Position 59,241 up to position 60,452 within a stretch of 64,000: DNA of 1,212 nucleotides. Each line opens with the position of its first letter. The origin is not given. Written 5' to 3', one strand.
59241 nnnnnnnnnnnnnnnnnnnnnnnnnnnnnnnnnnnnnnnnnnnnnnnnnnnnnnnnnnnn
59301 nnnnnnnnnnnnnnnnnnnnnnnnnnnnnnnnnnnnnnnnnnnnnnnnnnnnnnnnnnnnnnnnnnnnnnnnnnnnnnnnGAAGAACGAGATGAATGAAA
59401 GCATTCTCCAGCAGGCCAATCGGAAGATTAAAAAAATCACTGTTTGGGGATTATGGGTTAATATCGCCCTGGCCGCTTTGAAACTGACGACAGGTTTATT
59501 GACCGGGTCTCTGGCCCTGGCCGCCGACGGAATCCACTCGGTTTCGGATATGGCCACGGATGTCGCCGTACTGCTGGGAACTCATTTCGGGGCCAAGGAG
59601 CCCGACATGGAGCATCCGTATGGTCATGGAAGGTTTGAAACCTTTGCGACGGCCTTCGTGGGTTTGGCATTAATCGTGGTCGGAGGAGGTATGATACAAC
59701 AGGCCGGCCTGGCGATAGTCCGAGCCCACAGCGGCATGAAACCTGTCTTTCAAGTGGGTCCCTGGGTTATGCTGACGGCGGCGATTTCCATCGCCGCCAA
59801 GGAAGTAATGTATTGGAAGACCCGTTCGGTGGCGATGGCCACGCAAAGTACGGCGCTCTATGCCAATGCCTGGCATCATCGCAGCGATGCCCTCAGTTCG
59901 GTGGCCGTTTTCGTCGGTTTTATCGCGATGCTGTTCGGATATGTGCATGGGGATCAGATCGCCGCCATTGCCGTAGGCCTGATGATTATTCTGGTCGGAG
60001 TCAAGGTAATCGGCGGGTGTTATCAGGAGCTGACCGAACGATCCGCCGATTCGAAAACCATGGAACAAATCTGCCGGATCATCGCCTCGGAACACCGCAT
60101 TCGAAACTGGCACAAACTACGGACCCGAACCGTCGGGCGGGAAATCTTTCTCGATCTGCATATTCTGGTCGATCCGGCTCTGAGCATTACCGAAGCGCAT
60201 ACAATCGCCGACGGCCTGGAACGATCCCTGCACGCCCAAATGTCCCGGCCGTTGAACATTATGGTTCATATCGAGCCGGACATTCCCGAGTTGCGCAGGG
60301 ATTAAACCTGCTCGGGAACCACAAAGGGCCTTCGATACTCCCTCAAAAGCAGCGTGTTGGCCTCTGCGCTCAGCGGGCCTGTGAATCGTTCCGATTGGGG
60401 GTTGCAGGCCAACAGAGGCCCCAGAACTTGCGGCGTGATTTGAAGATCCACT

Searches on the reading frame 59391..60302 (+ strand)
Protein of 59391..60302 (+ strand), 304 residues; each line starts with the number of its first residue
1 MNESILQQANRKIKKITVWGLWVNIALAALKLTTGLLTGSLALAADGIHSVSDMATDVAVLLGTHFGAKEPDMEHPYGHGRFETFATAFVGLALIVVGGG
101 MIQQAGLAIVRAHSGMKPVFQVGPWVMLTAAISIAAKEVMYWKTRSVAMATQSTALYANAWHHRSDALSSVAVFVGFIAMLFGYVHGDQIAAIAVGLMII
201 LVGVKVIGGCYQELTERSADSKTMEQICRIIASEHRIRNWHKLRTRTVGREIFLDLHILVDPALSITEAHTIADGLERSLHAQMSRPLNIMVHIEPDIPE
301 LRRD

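Call 55: search_protein_families(library=pfam, proteins=[window:59391-60302:+], max_evalue=0.00001)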
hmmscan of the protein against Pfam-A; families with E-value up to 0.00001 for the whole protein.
window:59391-60302:+ (304 aa): 2 families
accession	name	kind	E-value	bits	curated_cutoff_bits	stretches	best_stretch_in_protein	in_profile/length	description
PF01545.26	Cation_efflux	-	1.8e-41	142.5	26.6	1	21-207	5-190/198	Cation efflux family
PF16916.11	ZT_dimer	-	1.7e-20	73.3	26.7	1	220-296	2-77/78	Dimerisation domain of Zinc Transporter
